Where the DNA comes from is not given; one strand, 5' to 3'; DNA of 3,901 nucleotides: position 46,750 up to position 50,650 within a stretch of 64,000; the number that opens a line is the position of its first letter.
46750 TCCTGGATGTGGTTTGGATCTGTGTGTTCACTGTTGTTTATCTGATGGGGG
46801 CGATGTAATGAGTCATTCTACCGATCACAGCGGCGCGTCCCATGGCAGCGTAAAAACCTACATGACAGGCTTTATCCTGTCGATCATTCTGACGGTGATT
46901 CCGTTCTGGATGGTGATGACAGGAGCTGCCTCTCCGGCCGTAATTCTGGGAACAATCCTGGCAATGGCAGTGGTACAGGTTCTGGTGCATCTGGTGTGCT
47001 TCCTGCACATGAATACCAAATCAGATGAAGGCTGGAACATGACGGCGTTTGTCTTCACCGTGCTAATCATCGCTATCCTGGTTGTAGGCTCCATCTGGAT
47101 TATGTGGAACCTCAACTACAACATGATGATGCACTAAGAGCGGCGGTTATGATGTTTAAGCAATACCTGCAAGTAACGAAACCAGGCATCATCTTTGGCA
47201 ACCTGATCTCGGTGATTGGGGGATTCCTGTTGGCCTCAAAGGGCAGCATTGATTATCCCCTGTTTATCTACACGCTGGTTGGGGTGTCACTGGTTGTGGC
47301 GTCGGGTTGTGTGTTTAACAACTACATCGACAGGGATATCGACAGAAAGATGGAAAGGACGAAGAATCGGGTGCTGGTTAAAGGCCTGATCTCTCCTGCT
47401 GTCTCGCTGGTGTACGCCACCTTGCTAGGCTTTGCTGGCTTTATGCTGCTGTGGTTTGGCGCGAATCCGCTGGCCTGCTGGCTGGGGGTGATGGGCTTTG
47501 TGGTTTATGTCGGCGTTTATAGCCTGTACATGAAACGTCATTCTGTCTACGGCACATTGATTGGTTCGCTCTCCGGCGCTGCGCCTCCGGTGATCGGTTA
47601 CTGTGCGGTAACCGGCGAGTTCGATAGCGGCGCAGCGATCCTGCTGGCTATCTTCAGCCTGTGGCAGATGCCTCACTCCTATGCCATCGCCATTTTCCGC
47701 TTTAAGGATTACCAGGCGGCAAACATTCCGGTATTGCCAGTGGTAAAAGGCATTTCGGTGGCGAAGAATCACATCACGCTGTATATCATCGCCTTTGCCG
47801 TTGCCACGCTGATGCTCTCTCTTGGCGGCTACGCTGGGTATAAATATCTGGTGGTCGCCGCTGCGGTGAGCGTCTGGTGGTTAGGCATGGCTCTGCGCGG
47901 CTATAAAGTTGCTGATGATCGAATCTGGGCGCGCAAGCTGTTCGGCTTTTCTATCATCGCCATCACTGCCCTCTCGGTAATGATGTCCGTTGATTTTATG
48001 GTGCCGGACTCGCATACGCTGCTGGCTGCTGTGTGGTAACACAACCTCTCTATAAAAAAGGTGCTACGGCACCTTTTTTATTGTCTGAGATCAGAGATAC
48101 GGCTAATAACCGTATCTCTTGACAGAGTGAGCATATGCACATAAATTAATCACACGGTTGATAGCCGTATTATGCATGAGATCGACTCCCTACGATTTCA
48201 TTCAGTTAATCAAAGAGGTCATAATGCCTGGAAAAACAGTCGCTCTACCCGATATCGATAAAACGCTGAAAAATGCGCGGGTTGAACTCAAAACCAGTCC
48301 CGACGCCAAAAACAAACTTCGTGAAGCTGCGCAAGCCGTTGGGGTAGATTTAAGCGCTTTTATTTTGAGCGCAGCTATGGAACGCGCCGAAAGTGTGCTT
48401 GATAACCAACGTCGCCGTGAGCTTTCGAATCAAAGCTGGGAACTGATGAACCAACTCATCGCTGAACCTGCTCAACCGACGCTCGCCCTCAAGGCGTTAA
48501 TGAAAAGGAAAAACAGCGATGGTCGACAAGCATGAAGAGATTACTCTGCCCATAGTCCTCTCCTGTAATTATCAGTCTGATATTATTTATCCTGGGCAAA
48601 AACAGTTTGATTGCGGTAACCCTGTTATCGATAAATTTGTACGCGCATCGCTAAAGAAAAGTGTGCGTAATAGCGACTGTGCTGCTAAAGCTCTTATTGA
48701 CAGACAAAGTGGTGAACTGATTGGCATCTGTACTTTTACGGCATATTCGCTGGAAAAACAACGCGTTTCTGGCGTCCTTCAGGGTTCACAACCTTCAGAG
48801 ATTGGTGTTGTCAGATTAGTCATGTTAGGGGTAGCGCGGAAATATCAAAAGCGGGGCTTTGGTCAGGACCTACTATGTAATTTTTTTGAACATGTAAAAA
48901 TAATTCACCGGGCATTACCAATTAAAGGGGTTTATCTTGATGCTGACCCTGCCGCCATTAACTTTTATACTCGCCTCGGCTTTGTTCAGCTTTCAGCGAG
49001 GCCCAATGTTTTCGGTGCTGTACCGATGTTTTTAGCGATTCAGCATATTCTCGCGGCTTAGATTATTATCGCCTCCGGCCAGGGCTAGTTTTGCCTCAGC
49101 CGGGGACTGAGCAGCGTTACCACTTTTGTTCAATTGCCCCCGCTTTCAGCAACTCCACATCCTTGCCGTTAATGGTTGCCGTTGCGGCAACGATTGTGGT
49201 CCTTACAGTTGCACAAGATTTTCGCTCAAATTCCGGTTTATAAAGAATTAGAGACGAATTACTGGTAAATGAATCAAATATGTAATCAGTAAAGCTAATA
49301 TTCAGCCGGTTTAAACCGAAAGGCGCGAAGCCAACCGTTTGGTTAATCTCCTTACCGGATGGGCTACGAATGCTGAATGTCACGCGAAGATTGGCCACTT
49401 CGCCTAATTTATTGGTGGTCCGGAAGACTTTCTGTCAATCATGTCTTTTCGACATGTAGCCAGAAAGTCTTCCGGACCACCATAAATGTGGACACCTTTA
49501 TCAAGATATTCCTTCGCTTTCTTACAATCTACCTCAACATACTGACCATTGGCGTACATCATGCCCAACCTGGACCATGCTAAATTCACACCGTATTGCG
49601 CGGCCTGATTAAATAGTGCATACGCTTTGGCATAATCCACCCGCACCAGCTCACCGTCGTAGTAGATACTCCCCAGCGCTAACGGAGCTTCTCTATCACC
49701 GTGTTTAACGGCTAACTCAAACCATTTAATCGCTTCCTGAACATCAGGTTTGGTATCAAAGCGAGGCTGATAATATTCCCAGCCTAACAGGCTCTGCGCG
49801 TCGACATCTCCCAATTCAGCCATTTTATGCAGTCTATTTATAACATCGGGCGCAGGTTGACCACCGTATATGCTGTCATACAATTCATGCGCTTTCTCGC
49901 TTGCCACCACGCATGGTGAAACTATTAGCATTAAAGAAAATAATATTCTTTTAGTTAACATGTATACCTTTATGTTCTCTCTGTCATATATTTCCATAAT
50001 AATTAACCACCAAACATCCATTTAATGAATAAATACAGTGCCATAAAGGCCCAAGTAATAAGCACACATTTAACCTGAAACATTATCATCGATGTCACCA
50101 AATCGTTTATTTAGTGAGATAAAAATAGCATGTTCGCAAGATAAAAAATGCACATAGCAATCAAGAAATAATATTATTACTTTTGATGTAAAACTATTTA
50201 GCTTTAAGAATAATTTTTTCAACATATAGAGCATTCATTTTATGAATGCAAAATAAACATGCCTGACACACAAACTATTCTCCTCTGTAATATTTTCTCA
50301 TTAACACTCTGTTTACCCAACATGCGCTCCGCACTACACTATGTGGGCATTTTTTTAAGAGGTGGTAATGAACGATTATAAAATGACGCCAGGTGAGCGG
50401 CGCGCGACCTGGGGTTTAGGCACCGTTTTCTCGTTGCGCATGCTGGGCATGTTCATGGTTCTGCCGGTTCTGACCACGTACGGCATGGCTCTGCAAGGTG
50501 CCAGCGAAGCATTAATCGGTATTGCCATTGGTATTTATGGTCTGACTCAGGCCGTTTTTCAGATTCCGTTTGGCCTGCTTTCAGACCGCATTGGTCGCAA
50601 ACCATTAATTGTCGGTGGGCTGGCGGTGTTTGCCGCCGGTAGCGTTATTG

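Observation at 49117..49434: Orphan reading frame immediately downstream of, and out of frame with, the Sel1 gene: possible split gene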

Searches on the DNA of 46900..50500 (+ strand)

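Call 24: search_dna_similar(query=window:46900-50500:+, collection=ecoli_genomes, mode=near, max_rows=40, rows=spread)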
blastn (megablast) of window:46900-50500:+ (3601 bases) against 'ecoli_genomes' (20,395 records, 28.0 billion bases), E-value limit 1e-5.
Records with a match: 5424; places in all: 5426; records where one place covers at least 80% of the query: 1367.
Genomes with a match: 5424 of 5426; with a place that covers at least 80% of the query: 1367. Places per genome that has any: lowest 1, median 1, highest 2. On chromosomes: 5425 places; on plasmids: 1.
Best place of each record, by identity: >=99% 60; 95-99% 5345; 90-95% 19.
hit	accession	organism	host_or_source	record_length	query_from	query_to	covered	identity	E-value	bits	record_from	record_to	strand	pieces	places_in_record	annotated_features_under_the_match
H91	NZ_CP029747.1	Escherichia coli strain 2016C-3878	Homo sapiens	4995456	1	3601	100%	100.0%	0e+0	6645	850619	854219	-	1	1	cyoE: heme o synthase | tetratricopeptide repeat protein | GNAT family N-acetyltransferase | DUF1778 domain-containing protein | cyoD: cytochrome o ubiquinol oxidase subunit IV | and 1 other names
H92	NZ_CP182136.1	Escherichia coli strain RX24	rabbit farm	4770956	1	3601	100%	96.9%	0e+0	6014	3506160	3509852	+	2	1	tetratricopeptide repeat protein | cyoE: heme o synthase | GNAT family N-acetyltransferase | DUF1778 domain-containing protein | cyoD: cytochrome o ubiquinol oxidase subunit IV | and 1 other names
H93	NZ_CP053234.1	Escherichia coli strain SCU-106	Homo sapiens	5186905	1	3601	100%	96.8%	0e+0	6003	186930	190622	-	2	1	tetratricopeptide repeat protein | cyoE: heme o synthase | GNAT family N-acetyltransferase | DUF1778 domain-containing protein | cyoD: cytochrome o ubiquinol oxidase subunit IV | and 1 other names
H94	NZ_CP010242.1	Escherichia coli strain S56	not applicable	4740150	1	3601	100%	96.8%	0e+0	6003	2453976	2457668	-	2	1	tetratricopeptide repeat protein | cyoE: heme o synthase | GNAT family N-acetyltransferase | DUF1778 domain-containing protein | cyoD: cytochrome o ubiquinol oxidase subunit IV | and 1 other names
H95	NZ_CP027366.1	Escherichia coli strain 89-3156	missing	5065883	1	3601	100%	96.8%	0e+0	5997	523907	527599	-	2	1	tetratricopeptide repeat protein | cyoE: heme o synthase | GNAT family N-acetyltransferase | DUF1778 domain-containing protein | cyoD: cytochrome o ubiquinol oxidase subunit IV | and 1 other names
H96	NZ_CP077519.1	Escherichia coli O111:H8 strain 7-16 37A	bovine feces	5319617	1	3601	100%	96.8%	0e+0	5997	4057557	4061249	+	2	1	tetratricopeptide repeat protein | cyoE: heme o synthase | GNAT family N-acetyltransferase | DUF1778 domain-containing protein | cyoD: cytochrome o ubiquinol oxidase subunit IV | and 1 other names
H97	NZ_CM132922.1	Escherichia coli strain HY220605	yak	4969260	1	3601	100%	96.8%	0e+0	5998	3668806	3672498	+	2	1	tetratricopeptide repeat protein | cyoE: heme o synthase | GNAT family N-acetyltransferase | type II toxin-antitoxin system TacA family antitoxin | cyoD: cytochrome o ubiquinol oxidase subunit IV | and 1 other names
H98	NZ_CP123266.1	Escherichia coli strain YZLc23-1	chicken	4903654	1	3601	100%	96.8%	0e+0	5992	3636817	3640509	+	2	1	tetratricopeptide repeat protein | cyoE: heme o synthase | GNAT family N-acetyltransferase | DUF1778 domain-containing protein | cyoD: cytochrome o ubiquinol oxidase subunit IV | and 1 other names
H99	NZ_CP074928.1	Escherichia coli strain 07_3636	Homo sapiens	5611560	1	3601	100%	96.7%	0e+0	5986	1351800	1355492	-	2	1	tetratricopeptide repeat protein | cyoE: heme o synthase | GNAT family N-acetyltransferase | DUF1778 domain-containing protein | cyoD: cytochrome o ubiquinol oxidase subunit IV | and 1 other names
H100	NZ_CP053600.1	Escherichia coli strain Nico21(DE3)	not applicable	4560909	1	3601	100%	96.6%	0e+0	5957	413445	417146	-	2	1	tetratricopeptide repeat protein | cyoE: heme o synthase | GNAT family N-acetyltransferase | DUF1778 domain-containing protein | cyoD: cytochrome o ubiquinol oxidase subunit IV | and 1 other names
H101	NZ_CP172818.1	Escherichia coli strain HS-02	Homo sapiens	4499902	1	3601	37%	98.3%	0e+0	2328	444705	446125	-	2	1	cyoE: heme o synthase | cyoD: cytochrome o ubiquinol oxidase subunit IV | yajR: MFS transporter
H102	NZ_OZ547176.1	Escherichia coli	Homo sapiens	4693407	1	3601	37%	98.3%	0e+0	2317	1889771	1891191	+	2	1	cyoE: heme o synthase | cyoD: cytochrome o ubiquinol oxidase subunit IV | yajR: MFS transporter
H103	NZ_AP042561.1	Escherichia coli strain OkiPb01693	bovine feces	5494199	1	3601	37%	98.0%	0e+0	2301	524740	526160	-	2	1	cyoE: heme o synthase | cyoD: cytochrome o ubiquinol oxidase subunit IV | yajR: MFS transporter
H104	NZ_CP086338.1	Escherichia coli strain EJN001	Homo sapiens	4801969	1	3601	37%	97.8%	0e+0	2290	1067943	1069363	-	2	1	cyoE: heme o synthase | cyoD: cytochrome o ubiquinol oxidase subunit IV | yajR: MFS transporter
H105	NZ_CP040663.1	Escherichia coli strain EK2009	chicken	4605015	1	3601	37%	97.8%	0e+0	2290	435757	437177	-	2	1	cyoE: heme o synthase | cyoD: cytochrome o ubiquinol oxidase subunit IV | yajR: MFS transporter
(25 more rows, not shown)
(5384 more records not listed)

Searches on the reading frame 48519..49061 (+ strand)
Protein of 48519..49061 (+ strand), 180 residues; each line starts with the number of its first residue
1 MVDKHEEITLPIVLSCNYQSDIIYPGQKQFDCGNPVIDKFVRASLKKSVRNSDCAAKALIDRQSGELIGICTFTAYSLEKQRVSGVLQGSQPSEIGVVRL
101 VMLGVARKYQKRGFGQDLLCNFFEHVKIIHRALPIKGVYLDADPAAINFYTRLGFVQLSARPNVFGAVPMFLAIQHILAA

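Call 4: search_protein_families(library=pfam, proteins=[window:48519-49061:+], max_evalue=1)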
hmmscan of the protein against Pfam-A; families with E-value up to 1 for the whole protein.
window:48519-49061:+ (180 aa): 4 families
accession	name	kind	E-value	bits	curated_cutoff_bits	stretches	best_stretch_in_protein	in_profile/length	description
PF13508.13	Acetyltransf_7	-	8.1e-08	33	27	1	69-156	16-83/84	Acetyltransferase (GNAT) domain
PF13673.13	Acetyltransf_10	-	2.3e-06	28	23.6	1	79-160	38-112/128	Acetyltransferase (GNAT) domain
PF00583.31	Acetyltransf_1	-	5e-06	27.2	20.7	1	54-155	31-116/116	Acetyltransferase (GNAT) family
PF08445.16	FR47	-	0.0039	17.6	22.1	1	100-158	24-80/86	FR47-like protein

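Call 29: search_solved_structures(query=window:48519-49058:+, max_evalue=0.001, show_alignments=1)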
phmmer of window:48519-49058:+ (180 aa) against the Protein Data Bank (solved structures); distinct sequences matched with E-value up to 0.001: 11.
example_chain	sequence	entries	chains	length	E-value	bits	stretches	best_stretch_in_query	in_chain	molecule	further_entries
7byy_A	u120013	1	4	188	4.5e-114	381.5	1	1-180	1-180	Acetyltransferase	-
9ilr_A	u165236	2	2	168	2.3e-08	37.4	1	28-164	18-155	N-acetyltransferase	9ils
5zgn_C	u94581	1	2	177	1.1e-06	31.9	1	29-159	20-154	KacT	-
5xun_A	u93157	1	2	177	4e-06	30.1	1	29-159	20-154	Acetyltransferase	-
6gts_A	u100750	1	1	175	8.2e-06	29.1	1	27-160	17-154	Acetyltransferase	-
6ajn_A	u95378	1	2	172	1.1e-05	28.7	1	27-160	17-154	N-acetyltransferase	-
6ajm_A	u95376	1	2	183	1.3e-05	28.4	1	27-160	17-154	N-acetyltransferase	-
6gtq_A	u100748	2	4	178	4.1e-05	26.8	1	27-160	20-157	N-acetyltransferase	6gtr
6gtp_A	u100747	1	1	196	5.6e-05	26.4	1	27-159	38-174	N-acetyltransferase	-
7chd_A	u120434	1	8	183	0.00013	25.2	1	27-160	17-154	N-acetyltransferase domain-containing protein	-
6tgx_A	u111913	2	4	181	0.00083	22.5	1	59-155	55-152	Acyl-CoA N-acyltransferases (NAT) superfamily protein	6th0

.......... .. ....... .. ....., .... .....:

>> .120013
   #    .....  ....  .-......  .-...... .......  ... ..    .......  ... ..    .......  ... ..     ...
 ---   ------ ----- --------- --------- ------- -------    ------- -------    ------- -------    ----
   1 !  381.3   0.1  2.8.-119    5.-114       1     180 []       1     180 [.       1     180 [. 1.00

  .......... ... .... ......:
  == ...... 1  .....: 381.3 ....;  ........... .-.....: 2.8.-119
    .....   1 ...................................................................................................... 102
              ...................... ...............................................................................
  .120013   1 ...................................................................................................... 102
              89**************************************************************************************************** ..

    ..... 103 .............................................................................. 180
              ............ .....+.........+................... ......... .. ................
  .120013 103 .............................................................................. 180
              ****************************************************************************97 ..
